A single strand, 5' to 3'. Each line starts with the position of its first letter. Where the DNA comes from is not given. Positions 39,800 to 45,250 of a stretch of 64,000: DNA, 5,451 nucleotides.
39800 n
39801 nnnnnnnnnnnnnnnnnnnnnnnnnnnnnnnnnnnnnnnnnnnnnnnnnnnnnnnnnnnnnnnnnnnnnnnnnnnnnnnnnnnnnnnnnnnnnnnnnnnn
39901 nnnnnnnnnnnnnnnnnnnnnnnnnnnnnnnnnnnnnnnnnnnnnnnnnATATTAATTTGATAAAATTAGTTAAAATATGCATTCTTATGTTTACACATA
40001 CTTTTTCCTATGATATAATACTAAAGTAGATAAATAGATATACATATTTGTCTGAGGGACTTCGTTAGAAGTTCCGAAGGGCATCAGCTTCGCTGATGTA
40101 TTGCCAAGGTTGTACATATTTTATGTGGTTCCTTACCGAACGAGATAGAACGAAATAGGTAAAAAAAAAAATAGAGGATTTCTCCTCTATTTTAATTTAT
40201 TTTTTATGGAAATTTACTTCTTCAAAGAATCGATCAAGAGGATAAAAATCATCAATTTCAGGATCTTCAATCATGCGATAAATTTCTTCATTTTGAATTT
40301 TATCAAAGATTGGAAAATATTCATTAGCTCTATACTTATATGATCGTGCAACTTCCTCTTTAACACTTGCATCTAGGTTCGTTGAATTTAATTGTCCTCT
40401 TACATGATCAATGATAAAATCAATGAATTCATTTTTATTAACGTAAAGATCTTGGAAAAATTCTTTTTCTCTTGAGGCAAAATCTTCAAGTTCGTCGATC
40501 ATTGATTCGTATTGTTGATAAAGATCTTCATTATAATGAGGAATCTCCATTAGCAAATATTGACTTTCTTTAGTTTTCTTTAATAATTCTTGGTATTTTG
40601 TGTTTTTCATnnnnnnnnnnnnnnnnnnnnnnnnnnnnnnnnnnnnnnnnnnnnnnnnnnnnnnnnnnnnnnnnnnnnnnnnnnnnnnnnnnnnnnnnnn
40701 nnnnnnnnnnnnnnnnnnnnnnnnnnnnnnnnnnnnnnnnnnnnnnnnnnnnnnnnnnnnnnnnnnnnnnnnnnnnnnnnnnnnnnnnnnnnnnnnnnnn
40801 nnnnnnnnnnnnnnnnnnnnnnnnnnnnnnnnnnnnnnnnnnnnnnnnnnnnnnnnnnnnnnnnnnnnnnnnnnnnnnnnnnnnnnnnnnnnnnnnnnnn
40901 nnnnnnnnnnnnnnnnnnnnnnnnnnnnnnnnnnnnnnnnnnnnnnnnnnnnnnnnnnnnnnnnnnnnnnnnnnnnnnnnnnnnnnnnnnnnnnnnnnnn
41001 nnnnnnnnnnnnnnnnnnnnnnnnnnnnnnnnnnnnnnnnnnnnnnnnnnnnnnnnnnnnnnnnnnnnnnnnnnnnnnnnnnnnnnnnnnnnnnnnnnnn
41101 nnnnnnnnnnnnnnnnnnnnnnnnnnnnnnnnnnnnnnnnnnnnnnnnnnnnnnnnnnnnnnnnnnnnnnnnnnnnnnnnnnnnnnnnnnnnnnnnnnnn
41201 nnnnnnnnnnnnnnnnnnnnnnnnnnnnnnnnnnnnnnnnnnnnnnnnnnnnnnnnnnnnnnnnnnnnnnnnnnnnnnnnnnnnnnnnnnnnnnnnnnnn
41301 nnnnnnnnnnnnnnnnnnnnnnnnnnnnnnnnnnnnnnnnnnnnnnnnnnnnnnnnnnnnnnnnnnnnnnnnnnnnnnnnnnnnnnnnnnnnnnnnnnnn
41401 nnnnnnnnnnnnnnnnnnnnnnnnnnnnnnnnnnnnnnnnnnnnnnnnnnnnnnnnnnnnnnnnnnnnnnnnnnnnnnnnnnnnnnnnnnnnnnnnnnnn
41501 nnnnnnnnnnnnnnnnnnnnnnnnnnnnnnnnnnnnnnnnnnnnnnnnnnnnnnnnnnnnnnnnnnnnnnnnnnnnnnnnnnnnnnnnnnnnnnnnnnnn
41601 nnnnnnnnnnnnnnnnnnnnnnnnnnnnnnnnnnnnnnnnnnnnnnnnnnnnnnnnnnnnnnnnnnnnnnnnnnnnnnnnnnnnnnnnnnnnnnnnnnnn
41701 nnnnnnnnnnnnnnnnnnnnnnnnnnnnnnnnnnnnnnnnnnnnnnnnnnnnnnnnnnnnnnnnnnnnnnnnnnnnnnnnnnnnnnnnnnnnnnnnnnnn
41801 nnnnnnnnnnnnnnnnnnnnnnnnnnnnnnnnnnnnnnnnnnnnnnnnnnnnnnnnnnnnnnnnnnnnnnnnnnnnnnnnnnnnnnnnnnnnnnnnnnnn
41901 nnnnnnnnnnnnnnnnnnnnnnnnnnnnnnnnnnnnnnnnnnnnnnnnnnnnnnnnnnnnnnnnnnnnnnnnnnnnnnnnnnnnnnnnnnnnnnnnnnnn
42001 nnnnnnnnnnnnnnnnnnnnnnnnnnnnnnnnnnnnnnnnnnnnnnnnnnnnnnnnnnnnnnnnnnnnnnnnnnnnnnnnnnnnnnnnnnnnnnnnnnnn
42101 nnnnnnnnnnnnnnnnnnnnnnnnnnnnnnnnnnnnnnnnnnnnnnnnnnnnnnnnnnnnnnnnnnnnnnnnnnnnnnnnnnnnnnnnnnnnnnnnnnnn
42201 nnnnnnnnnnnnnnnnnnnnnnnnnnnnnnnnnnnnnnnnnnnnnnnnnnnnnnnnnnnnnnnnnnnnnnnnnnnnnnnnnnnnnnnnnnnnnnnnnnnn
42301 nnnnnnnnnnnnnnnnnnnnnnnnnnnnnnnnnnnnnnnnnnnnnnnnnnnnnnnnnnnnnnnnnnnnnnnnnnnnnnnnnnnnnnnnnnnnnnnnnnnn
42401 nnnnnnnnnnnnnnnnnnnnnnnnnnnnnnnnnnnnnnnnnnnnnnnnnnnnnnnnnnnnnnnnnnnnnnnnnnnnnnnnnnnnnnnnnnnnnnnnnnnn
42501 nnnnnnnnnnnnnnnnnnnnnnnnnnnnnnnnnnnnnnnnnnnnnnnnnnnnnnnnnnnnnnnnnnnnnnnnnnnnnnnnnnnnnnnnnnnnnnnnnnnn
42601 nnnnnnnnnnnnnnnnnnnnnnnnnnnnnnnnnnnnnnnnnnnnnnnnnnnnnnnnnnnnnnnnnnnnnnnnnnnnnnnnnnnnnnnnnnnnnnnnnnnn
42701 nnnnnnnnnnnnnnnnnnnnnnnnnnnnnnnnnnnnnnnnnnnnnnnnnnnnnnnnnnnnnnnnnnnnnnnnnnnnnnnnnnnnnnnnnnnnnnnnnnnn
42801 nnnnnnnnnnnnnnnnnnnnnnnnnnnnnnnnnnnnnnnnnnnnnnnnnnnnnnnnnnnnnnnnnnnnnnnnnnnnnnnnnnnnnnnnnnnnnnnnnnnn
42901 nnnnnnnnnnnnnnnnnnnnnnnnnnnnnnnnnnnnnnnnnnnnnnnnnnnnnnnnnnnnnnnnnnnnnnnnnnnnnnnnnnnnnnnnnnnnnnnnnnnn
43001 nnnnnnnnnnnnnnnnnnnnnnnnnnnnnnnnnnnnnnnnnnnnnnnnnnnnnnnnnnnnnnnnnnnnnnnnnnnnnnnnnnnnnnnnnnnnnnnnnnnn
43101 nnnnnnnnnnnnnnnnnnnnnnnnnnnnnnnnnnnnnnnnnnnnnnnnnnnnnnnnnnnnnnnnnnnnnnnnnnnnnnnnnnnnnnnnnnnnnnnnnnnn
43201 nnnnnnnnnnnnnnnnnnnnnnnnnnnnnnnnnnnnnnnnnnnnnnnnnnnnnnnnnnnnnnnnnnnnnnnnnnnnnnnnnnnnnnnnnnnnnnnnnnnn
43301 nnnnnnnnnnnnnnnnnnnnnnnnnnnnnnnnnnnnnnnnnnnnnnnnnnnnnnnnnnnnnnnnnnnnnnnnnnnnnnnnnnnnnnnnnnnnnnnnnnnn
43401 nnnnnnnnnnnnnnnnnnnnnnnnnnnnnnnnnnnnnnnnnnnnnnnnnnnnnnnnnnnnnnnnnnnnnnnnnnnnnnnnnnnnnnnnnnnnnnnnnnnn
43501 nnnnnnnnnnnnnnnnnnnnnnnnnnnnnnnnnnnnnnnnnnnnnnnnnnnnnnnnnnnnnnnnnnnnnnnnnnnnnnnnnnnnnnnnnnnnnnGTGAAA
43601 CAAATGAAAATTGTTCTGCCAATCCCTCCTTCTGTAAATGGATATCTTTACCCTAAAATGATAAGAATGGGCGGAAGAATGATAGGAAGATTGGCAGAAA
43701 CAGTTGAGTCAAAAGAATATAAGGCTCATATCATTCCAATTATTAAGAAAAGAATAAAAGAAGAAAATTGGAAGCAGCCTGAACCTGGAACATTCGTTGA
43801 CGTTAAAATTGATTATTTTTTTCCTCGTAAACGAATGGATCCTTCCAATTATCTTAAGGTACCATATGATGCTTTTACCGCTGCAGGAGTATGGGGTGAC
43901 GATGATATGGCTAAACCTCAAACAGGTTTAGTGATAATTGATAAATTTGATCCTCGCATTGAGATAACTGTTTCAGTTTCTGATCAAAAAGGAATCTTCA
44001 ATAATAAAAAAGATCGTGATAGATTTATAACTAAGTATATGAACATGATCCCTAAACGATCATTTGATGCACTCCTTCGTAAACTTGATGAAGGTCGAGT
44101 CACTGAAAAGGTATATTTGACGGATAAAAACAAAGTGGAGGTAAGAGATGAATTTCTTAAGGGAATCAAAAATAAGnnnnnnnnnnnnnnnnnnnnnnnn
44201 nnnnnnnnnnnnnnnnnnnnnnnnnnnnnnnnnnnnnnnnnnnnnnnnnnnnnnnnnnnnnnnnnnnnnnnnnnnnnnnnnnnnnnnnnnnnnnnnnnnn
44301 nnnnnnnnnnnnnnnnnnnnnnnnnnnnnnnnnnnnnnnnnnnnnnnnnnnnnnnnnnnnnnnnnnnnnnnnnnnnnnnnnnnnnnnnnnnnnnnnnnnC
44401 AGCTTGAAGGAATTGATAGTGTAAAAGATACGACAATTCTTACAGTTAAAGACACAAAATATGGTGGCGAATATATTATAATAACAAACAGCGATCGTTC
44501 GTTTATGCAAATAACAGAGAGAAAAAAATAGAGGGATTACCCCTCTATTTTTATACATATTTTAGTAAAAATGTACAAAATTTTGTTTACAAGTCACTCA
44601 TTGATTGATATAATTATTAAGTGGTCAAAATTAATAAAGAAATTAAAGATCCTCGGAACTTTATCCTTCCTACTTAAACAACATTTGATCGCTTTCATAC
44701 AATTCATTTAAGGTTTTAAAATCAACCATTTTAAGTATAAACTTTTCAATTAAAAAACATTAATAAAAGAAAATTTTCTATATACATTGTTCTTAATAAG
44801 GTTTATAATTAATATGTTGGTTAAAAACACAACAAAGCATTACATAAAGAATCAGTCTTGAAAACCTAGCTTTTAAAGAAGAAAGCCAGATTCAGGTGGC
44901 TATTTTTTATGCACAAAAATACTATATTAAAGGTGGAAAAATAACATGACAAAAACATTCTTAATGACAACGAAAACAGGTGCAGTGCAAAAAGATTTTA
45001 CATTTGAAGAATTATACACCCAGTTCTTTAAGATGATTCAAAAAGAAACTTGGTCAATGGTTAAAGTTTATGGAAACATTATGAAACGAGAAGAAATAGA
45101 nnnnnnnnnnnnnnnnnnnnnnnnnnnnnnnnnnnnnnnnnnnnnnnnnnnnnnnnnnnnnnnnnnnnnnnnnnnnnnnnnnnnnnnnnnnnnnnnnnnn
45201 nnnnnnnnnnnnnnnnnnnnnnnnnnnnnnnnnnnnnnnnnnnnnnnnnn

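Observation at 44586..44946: ~290-nt non-coding leader ending in an intrinsic terminator immediately upstream of the phage sigma-factor gene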

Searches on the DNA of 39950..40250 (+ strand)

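Call 92: search_rna_families(source=window, start=39950, end=40250, threshold=evalue, max_evalue=1)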
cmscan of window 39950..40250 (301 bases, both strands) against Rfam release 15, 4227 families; matches with E-value up to 1: 4.
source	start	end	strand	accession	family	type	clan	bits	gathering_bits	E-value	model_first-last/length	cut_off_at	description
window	40110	40201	+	RF02029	sraA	Gene; sRNA;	-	31.3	56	0.0034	1-95/95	no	sraA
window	40163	40236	-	RF00368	sroB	Gene; sRNA;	-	24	44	0.55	1-83/83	no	sroB RNA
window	40121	40204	-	RF02629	RmaA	Gene; sRNA;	-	18.2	57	0.82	1-113/113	no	Regulator of motility and amylovoran A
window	40157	40250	-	RF02058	STnc400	Gene;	-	17.4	80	0.59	4-125/125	5'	Gammaproteobacterial sRNA STnc400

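Call 110: search_dna_similar(query=window:39985-40200:+, collection=phages, mode=distant, max_rows=15, max_evalue=0.001)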
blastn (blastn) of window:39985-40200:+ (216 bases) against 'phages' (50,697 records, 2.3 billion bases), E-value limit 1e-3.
Records with a match: 1; places in all: 1; records where one place covers at least 80% of the query: 1.
Best place of each record, by identity: 95-99% 1.
By first word of the organism name: Enterococcus 1.
By host as written in the record: - 1.
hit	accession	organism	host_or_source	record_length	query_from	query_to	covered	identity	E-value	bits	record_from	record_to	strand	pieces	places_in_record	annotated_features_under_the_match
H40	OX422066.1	Enterococcus phage Planchet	-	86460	1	216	100%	95.8%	1e-93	348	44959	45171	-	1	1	Hypothetical protein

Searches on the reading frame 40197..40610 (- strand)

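Call 40: search_protein_families(library=phrogs, proteins=[window:40197-40610:-], max_evalue=0.001)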
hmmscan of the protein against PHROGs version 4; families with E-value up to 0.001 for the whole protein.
window:40197-40610:- (137 aa): 1 family
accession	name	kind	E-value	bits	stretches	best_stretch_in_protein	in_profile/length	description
phrog_15914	-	unknown function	1.2e-06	29.4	1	3-43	4-44/48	-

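Call 84: search_protein_families(library=pfam, proteins=[window:40197-40607:-], max_evalue=0.01)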
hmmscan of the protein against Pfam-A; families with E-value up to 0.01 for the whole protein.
window:40197-40607:- (136 aa): 0 families

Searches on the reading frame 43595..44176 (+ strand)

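Call 11: search_protein_families(library=pfam, proteins=[window:43595-44176:+], max_evalue=0.01)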
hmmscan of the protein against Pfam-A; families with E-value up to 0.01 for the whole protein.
window:43595-44176:+ (194 aa): 1 family
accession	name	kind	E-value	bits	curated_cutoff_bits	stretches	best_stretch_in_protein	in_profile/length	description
PF05866.16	RusA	-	5.6e-06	27.4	22.8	1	32-126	19-123/124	Endodeoxyribonuclease RusA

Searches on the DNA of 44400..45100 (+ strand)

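Call 4: search_dna_similar(query=window:44400-45100:+, collection=phages, mode=near, max_rows=30)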
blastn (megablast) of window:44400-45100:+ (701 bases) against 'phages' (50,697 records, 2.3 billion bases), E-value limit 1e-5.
Records with a match: 1; places in all: 1; records where one place covers at least 80% of the query: 1.
Best place of each record, by identity: 95-99% 1.
By first word of the organism name: Enterococcus 1.
By host as written in the record: - 1.
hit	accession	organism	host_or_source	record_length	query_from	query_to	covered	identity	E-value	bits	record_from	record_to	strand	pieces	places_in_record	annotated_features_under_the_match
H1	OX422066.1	Enterococcus phage Planchet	-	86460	4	701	100%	97.1%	0e+0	1179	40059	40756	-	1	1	ECF RNA polymerase sigma factor | Hypothetical protein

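Call 7: get_annotated_region(hit=H1, flank=4000)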
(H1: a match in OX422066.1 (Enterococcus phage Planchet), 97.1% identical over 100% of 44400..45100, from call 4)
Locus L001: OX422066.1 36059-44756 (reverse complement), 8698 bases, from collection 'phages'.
description: Enterococcus phage Planchet genome assembly, complete genome: monopartite.
organism: Enterococcus phage Planchet (NCBI taxid 3014452)
taxonomy: Viruses; Duplodnaviria; Heunggongvirae; Uroviricota; Caudoviricetes; Andrewesvirinae; Denvervirus
host: -; source: -; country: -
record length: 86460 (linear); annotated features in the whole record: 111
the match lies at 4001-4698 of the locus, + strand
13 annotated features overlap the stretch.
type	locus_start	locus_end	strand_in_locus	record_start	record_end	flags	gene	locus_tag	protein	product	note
CDS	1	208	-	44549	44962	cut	-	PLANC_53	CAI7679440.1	Hypothetical protein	-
CDS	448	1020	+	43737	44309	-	-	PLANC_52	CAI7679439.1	Hypothetical protein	-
CDS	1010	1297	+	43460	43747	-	-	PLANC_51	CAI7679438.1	Hypothetical protein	-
CDS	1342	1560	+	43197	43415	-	-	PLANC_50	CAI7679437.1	Hypothetical protein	-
CDS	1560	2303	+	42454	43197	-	-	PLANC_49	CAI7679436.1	dUTPase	-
CDS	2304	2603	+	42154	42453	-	-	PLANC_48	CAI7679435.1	Hypothetical protein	-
CDS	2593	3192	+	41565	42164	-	-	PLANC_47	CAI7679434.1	Guanylate kinase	-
CDS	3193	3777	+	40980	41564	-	-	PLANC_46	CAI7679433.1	RusA-like crossover junction endodeoxyribonuclease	-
CDS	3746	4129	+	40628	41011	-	-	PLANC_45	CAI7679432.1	Hypothetical protein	-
CDS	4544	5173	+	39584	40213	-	-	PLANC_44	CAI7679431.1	ECF RNA polymerase sigma factor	-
CDS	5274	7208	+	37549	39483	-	-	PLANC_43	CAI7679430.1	DNA topoisomerase 4 subunit B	-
CDS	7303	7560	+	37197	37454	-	-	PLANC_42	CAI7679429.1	Hypothetical protein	-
CDS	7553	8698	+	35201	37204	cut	-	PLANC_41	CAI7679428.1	DNA topoisomerase 4 subunit A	-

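Call 8: search_dna_similar(query=window:44532-44945:+, collection=phages, mode=distant, max_rows=40, max_evalue=0.01)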
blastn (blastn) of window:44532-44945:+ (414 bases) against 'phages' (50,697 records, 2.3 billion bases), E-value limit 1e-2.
Records with a match: 3; places in all: 3; records where one place covers at least 80% of the query: 1.
Best place of each record, by identity: 95-99% 1; 80-90% 2.
By first word of the organism name: Enterococcus 1; Bacteriophage 1; Clostridioides 1.
By host as written in the record: - 2; Clostridioides difficile 1.
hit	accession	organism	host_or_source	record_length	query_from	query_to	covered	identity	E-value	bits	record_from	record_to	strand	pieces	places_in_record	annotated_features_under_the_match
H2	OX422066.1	Enterococcus phage Planchet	-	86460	1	414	100%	98.6%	0e+0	720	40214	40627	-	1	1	none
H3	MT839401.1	Bacteriophage sp.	human fecal samples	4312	36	86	12%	80.8%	1e-2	46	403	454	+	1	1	record has no annotation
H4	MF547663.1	Clostridioides phage LIBA2945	Clostridioides difficile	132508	369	410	10%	85.7%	1e-2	46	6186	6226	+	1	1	none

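Call 10: search_rna_families(source=window, start=44450, end=45000, threshold=evalue, max_evalue=10)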
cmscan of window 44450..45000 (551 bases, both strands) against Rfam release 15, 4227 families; matches with E-value up to 10: 8.
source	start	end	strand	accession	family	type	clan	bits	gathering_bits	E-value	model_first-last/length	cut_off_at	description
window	44476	44559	+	RF02029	sraA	Gene; sRNA;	-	24.7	56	0.16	1-95/95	no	sraA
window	44518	44580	-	RF02059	STnc50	Gene; sRNA;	-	22.7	55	0.21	1-84/84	no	Salmonella enterica sRNA STnc40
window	44522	44578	-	RF00368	sroB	Gene; sRNA;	-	19.3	44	9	1-83/83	no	sroB RNA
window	44516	44592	-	RF02029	sraA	Gene; sRNA;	-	18.4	56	3.5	1-95/95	no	sraA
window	44510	44614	-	RF02426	SpF03_sRNA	Gene; sRNA;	-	18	50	7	1-106/106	no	Streptococcus sRNA SpF03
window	44785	44909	+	RF00506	Thr_leader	Cis-reg; leader;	-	17.4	55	1.1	1-118/118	no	Threonine operon leader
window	44523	44581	-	RF02331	TtnuHACA24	Gene; snRNA; snoRNA; HACA-box;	-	15.7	100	4.6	1-127/127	no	Tetrahymena snoRNA TtnuHACA24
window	44450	44594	+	RF00011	RNaseP_bact_b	Gene; ribozyme;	CL00002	8.4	97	8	236-365/365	5'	Bacterial RNase P class B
